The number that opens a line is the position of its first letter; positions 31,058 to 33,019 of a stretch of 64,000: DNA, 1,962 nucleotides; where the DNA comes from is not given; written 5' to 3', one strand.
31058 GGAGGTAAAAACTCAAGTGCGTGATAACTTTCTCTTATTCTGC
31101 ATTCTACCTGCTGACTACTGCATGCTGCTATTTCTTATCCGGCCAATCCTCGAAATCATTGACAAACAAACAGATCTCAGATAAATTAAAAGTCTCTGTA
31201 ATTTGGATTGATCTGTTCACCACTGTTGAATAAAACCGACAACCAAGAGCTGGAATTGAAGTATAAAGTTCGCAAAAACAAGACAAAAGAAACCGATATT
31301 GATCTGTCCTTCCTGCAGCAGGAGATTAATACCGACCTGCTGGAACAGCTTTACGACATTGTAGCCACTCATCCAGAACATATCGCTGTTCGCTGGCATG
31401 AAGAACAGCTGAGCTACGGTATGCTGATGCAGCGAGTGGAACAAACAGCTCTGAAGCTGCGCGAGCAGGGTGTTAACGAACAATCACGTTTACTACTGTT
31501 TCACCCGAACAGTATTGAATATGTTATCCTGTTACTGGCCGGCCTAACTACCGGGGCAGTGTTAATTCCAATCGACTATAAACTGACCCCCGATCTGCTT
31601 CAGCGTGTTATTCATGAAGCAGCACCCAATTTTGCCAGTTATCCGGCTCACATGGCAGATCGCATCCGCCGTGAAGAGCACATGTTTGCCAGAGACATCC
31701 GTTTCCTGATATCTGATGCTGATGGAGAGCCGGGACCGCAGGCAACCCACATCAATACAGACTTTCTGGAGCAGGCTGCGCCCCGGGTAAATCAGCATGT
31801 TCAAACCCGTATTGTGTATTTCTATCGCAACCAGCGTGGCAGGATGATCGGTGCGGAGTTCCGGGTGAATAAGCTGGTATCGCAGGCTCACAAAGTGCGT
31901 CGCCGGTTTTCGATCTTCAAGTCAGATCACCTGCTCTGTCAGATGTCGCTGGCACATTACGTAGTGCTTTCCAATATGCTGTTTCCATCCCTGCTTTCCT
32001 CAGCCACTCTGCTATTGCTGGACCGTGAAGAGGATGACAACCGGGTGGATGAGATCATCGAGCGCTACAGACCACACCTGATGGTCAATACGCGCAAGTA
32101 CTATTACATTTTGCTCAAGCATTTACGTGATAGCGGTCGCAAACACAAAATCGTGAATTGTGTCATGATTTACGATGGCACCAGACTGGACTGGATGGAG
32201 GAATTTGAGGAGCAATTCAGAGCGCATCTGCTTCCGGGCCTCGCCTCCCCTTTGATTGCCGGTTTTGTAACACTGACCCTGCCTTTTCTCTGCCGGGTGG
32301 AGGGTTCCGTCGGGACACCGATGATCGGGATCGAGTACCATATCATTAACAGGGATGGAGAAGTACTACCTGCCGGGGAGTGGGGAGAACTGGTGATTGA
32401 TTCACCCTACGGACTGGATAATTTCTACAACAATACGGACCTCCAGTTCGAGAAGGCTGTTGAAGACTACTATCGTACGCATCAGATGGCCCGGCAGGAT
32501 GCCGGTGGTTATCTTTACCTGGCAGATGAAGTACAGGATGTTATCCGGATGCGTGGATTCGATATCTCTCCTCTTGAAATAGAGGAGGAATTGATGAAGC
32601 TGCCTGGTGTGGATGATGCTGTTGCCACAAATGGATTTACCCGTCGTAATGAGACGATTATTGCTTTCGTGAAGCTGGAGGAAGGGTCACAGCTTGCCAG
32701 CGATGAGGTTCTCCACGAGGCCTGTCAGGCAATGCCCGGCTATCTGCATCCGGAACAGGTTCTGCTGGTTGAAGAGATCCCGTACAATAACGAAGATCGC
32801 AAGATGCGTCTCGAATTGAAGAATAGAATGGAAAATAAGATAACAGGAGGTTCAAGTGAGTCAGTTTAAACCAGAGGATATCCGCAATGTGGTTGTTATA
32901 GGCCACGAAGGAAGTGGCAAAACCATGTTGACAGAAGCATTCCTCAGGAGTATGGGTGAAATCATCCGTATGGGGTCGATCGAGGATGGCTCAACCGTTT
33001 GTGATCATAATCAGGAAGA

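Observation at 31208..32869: Full-length but catalytically dead-looking adenylate-forming enzyme coupled to EF-G2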

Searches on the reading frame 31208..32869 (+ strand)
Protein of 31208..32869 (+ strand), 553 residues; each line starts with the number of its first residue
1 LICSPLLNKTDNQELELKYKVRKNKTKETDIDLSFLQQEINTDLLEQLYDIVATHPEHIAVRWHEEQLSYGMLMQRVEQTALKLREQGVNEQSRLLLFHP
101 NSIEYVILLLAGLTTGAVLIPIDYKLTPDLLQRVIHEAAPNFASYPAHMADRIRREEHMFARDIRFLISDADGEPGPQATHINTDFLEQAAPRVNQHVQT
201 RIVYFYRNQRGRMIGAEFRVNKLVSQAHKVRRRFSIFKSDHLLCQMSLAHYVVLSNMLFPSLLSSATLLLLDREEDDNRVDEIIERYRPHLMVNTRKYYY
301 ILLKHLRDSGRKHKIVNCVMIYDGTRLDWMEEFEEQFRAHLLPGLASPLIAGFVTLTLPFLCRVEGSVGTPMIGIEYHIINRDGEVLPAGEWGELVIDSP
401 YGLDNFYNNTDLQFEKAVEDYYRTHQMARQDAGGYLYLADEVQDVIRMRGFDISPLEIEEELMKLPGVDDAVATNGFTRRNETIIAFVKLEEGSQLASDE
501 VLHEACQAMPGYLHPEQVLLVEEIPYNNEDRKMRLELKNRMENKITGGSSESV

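Call 3: search_protein_families(library=pfam, proteins=[window:31208-32869:+], max_evalue=0.01)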
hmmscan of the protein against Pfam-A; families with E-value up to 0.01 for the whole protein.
window:31208-32869:+ (553 aa): 3 families
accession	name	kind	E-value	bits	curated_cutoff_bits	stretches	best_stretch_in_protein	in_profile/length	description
PF00501.34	AMP-binding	-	2e-33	116.2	29.9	2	52-147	5-101/384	AMP-binding enzyme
PF13193.12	AMP-binding_C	-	2.8e-06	28.6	24.5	1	457-526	1-71/76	AMP-binding enzyme C-terminal domain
PF24715.1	YxiF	-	0.0023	18.4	25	1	33-107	15-89/140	YxiF protein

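Call 4: search_protein_families(library=ncbifam, proteins=[window:31208-32869:+], max_evalue=0.01)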
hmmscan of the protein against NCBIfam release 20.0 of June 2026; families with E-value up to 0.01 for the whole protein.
window:31208-32869:+ (553 aa): 92 families (the best 25 are shown)
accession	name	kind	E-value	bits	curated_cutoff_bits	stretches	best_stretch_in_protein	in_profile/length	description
NF004837.0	PRK06187.1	subfamily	2.4e-51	174.6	476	1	45-543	11-524/531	long-chain-fatty-acid--CoA ligase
NF006182.0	PRK08316.1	subfamily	2.4e-42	145.1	663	2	365-543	340-519/523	fatty acyl-CoA synthetase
NF052269.1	Staph_lig_FadD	equivalog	2.9e-42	144.7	650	1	63-544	23-496/499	long-chain-fatty-acid--CoA ligase FadD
NF006181.0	PRK08314.1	subfamily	7.1e-33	113.7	705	2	367-540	372-553/563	long-chain-fatty-acid--CoA ligase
NF005702.0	PRK07514.1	subfamily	6.2e-32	110.6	558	1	43-529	4-488/506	malonyl-CoA synthase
NF005307.0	PRK06839.1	equivalog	1e-31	110.2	748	1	54-540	14-492/496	o-succinylbenzoate--CoA ligase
NF004814.0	PRK06164.1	equivalog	7.8e-30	103.9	677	2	382-527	367-513/540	acyl-CoA synthetase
NF004797.0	PRK06145.1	equivalog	1.2e-29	103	850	2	366-539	319-493/499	acyl-CoA synthetase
NF004114.0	PRK05605.1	equivalog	6.3e-29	100.7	766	2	362-543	387-571/575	long-chain-fatty-acid--CoA ligase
NF002966.0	PRK03640.1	equivalog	1.5e-28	99.7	556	2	236-543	179-482/483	o-succinylbenzoate--CoA ligase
NF004808.0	PRK06155.1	equivalog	3.1e-28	98.4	722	1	51-539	30-520/542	ATP-dependent acyl-CoA ligase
NF047394.1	AcylCoAsynMbcS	equivalog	4.2e-28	98.2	850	2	364-544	337-523/525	acyl-CoA synthetase MbcS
NF004822.0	PRK06178.1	equivalog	3.4e-27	95.3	782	2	368-542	393-568/571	acyl-CoA synthetase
NF005676.0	PRK07470.1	equivalog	2.2e-26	92.6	774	2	366-543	353-531/544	acyl-CoA synthetase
TIGR02262.1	benz_CoA_lig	subfamily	6.4e-26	91.1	375.25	1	53-538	16-506/508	benzoate-CoA ligase family protein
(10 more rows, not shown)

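Call 5: search_solved_structures(query=window:31208-32869:+, show_alignments=3, max_evalue=0.00001)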
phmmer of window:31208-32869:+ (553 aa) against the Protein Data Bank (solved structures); distinct sequences matched with E-value up to 0.00001: 158 (the best 60 are shown).
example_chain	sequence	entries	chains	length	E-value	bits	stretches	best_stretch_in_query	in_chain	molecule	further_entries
8weu_A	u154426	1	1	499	3e-25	92.3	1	56-540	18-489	Fatty-acyl-CoA synthase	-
6mfy_A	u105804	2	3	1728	3.4e-25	92.1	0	43-126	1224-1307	Linear gramicidin synthase subunit A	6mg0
8wev_A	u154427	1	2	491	3.5e-25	92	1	56-540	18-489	Feruloyl-CoA Synthetase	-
9be4_A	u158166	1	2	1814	3.9e-25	91.9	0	43-126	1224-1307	Linear gramicidin synthase subunit A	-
9be3_A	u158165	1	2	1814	4.1e-25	91.8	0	43-126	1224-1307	Linear gramicidin synthase subunit A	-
6mfz_A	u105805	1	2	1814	4.1e-25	91.8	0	43-126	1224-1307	Linear gramicidin synthase subunit A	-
9meh_A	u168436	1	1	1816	4.1e-25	91.8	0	43-126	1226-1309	Linear gramicidin synthase subunit A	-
7a9j_A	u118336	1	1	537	3e-21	79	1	54-540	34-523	Cfl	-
7a9i_A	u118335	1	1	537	3.7e-20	75.4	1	54-540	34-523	Cfl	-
2vsq_A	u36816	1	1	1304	3.8e-20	75.4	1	367-530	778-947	SURFACTIN SYNTHETASE SUBUNIT 3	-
3ivr_A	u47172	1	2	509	8.7e-20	74.2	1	54-528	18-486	Putative long-chain-fatty-acid CoA ligase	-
6qjz_A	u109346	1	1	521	5.2e-19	71.7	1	46-533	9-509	oxalyl CoA-synthetase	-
5bsw_A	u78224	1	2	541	1.9e-18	69.8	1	77-541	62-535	4-coumarate--CoA ligase 2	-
5bsm_A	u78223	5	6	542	2.1e-18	69.7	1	77-541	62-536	4-coumarate--CoA ligase 2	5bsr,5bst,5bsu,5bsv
5u95_A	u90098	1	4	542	1.1e-17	67.3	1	77-541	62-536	4-coumarate--CoA ligase 2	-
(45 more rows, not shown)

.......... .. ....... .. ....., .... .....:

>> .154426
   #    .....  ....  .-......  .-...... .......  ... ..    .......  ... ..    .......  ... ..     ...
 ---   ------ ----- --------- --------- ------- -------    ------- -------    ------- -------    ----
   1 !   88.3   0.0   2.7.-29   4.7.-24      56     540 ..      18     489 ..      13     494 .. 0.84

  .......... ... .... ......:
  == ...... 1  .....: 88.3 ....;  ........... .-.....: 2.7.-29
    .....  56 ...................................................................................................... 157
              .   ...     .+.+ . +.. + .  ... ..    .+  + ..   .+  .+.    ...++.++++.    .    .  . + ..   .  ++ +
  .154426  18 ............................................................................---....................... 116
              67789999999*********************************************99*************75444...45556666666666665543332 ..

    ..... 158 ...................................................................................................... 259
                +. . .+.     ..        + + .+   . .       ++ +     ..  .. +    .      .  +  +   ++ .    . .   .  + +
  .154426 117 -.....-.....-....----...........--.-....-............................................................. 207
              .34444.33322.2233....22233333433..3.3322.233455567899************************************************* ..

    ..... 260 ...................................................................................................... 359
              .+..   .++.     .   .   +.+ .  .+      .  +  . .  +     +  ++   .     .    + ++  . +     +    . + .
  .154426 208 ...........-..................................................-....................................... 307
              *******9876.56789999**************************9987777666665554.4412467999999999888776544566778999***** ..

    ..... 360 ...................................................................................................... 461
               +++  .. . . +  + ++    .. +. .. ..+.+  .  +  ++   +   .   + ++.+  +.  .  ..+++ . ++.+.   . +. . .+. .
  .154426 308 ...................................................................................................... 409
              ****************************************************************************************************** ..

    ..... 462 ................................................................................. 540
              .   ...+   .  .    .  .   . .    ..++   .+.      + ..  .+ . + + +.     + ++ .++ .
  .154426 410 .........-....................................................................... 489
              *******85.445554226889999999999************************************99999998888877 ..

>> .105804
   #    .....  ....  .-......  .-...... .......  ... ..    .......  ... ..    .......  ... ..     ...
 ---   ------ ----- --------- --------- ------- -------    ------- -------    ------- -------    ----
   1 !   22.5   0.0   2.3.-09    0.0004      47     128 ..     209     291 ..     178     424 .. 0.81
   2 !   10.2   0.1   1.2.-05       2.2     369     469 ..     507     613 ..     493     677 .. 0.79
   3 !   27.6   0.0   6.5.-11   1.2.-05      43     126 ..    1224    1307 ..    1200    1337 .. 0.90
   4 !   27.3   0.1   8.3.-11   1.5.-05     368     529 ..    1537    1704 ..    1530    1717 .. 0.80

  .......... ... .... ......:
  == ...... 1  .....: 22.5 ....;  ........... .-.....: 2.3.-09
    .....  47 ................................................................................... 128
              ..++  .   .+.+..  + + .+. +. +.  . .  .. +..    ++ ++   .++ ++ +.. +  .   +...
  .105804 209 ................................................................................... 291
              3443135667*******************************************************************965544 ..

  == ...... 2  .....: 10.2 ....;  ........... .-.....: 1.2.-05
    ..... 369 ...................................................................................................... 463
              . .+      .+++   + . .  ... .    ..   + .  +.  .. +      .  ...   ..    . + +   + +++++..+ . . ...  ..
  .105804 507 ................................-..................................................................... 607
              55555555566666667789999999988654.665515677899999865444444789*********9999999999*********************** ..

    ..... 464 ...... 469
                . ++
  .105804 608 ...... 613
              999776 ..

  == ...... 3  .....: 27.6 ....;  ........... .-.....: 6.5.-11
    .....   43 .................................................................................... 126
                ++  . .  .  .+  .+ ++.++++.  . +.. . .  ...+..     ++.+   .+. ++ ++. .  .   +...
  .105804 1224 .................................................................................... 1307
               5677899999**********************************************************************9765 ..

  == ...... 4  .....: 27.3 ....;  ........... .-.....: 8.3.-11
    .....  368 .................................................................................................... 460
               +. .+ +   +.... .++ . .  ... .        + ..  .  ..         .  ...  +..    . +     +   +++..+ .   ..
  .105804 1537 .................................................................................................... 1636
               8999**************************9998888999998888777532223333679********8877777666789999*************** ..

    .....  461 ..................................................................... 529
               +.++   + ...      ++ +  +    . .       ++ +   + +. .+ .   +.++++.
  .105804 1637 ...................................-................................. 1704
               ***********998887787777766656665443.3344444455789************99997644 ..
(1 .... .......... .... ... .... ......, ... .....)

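Call 7: find_homologous_proteins(query=window:31208-32869:+, max_evalue=1e-10)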
Query window:31208-32869:+ (553 aa): 23 proteins with E <= 1e-10 among 8000 candidates.
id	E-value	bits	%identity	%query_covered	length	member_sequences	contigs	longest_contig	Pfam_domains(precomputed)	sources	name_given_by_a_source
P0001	0.0e+0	1238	100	99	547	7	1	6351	PF00501.35,PF13193.13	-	-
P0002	0.0e+0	1105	89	97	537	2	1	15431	PF00501.35,PF13193.13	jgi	jgi:acyl-coenzyme A synthetase/AMP-(fatty) acid ligase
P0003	0.0e+0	1089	88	97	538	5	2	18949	PF00501.35,PF13193.13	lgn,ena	-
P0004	3.0e-265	899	72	98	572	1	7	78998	PF00501.35,PF13193.13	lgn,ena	-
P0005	1.2e-248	844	69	97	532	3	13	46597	PF00501.35,PF13193.13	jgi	-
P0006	9.4e-19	86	22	87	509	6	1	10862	PF00501.35,PF13193.13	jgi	jgi:long-chain acyl-CoA synthetase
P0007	5.2e-18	83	23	90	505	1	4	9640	PF00501.35,PF13193.13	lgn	-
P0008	1.5e-17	82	30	31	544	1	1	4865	PF00501.35,PF13193.13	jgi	jgi:acyl-CoA synthetase (AMP-forming)/AMP-acid ligase II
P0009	7.0e-17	80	29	31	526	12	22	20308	PF00501.35,PF13193.13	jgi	jgi:acyl-CoA synthetase (AMP-forming)/AMP-acid ligase II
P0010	1.1e-16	79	25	53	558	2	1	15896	PF00501.35,PF13193.13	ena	-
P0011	9.5e-16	76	21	89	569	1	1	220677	PF00501.35,PF13193.13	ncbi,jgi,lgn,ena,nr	ncbi:MAG: long-chain fatty acid--CoA ligase [Nitrospirota bacterium]|nr:long-chain fatty acid--CoA l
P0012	3.7e-15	74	23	89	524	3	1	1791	PF00501.35,PF13193.13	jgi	jgi:long-chain acyl-CoA synthetase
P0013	1.0e-13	69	28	31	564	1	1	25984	PF00501.35,PF13193.13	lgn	-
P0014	1.5e-13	69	33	15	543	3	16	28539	PF00501.35,PF13193.13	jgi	jgi:acyl-CoA synthetase (AMP-forming)/AMP-acid ligase II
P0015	6.3e-13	67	21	87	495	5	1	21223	PF00501.35,PF13193.13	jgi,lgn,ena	jgi:malonyl-CoA/methylmalonyl-CoA synthetase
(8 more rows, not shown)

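Call 37: find_encoding_contigs(protein=P0002, flank=6000, max_places=2)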
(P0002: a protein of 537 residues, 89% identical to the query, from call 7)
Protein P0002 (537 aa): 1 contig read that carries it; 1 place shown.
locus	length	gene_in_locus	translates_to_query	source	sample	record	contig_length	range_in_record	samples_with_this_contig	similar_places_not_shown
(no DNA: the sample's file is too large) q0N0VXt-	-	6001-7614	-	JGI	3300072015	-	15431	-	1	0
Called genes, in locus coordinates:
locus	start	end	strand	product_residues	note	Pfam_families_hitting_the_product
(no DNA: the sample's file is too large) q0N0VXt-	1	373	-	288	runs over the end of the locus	-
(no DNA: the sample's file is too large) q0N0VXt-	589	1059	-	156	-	PF13508:Acetyltransf_7 (weak)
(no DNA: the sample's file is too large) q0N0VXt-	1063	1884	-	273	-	PF01678:DAP_epimerase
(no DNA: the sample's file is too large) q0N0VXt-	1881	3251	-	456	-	PF01225:Mur_ligase, PF08245:Mur_ligase_M, PF02875:Mur_ligase_C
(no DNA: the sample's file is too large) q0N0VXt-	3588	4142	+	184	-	PF02577:BFN_dom, PF02151:UVR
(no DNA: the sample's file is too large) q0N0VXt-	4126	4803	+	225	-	PF00512:HisKA (weak)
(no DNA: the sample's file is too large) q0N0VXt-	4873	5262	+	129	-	PF08899:DUF1844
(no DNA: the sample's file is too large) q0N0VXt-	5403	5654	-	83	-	-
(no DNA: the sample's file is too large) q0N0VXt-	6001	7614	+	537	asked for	PF00501:AMP-binding, PF13193:AMP-binding_C (weak)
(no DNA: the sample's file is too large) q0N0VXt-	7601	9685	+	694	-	PF00009:GTP_EFTU, PF03144:GTP_EFTU_D2 (weak), PF22042:EF-G_D2, PF14492:EFG_III, PF16658:RF3_C (weak), PF03764:EFG_IV, PF00679:EFG_C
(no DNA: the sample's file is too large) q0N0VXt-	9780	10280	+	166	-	PF26217:GDPGP1_N (weak), PF01230:HIT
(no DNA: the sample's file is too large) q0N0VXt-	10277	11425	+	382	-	PF13145:Rotamase_2 (weak), PF13616:Rotamase_3, PF00639:Rotamase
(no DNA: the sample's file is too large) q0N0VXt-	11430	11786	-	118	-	PF17319:DUF5362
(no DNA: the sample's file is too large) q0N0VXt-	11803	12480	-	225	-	-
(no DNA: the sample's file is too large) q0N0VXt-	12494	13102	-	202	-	PF00596:Aldolase_II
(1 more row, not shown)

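Call 38: find_encoding_contigs(protein=P0003, flank=6000, max_places=2)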
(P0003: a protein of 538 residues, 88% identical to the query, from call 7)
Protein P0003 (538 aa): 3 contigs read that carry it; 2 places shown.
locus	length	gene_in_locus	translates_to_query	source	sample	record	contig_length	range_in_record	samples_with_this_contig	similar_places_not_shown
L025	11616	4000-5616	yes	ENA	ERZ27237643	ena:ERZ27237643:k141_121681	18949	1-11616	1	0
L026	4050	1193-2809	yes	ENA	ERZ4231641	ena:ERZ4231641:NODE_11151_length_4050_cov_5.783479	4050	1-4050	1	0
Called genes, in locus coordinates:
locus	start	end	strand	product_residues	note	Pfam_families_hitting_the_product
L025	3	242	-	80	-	?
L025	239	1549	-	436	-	PF01225:Mur_ligase, PF08245:Mur_ligase_M, PF02875:Mur_ligase_C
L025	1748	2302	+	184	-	PF02577:BFN_dom, PF02151:UVR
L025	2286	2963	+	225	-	PF00512:HisKA (weak)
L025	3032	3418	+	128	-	PF08899:DUF1844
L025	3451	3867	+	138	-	PF11756:YgbA_NO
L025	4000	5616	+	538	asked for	PF00501:AMP-binding, PF13193:AMP-binding_C (weak)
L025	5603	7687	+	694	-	PF00009:GTP_EFTU, PF03144:GTP_EFTU_D2, PF22042:EF-G_D2, PF14492:EFG_III, PF16658:RF3_C (faint), PF03764:EFG_IV, PF00679:EFG_C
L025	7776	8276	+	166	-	PF01230:HIT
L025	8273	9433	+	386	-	PF13145:Rotamase_2 (weak), PF13616:Rotamase_3, PF00639:Rotamase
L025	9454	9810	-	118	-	PF17319:DUF5362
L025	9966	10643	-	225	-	-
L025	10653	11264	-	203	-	PF00596:Aldolase_II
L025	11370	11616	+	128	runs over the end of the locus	-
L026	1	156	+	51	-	?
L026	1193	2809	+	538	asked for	PF00501:AMP-binding, PF13193:AMP-binding_C (weak)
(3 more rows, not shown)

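Call 39: find_encoding_contigs(protein=P0004, flank=6000, max_places=2)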
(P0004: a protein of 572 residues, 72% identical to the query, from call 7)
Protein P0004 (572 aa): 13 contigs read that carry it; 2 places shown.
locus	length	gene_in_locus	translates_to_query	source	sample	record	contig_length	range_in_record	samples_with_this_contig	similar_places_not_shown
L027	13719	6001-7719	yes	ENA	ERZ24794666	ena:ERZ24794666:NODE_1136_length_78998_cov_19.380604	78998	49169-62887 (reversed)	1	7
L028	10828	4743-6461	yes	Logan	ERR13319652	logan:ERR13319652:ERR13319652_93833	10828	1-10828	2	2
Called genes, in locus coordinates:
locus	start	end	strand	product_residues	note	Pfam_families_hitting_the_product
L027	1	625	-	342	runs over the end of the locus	-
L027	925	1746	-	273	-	PF01678:DAP_epimerase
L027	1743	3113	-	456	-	PF01225:Mur_ligase, PF08245:Mur_ligase_M, PF02875:Mur_ligase_C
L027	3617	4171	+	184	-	PF02577:BFN_dom, PF02151:UVR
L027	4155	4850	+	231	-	PF00512:HisKA (weak)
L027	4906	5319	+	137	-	PF08899:DUF1844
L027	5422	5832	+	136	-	PF11756:YgbA_NO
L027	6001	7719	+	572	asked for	PF00501:AMP-binding, PF13193:AMP-binding_C (faint)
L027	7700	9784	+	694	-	PF00009:GTP_EFTU, PF22042:EF-G_D2, PF14492:EFG_III, PF16658:RF3_C (faint), PF03764:EFG_IV, PF00679:EFG_C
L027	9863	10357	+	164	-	PF01230:HIT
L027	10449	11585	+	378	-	PF13145:Rotamase_2, PF00639:Rotamase, PF13616:Rotamase_3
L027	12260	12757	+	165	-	-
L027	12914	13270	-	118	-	PF17319:DUF5362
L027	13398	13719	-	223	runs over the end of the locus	-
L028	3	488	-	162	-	?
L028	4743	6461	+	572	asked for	PF00501:AMP-binding, PF13193:AMP-binding_C (faint)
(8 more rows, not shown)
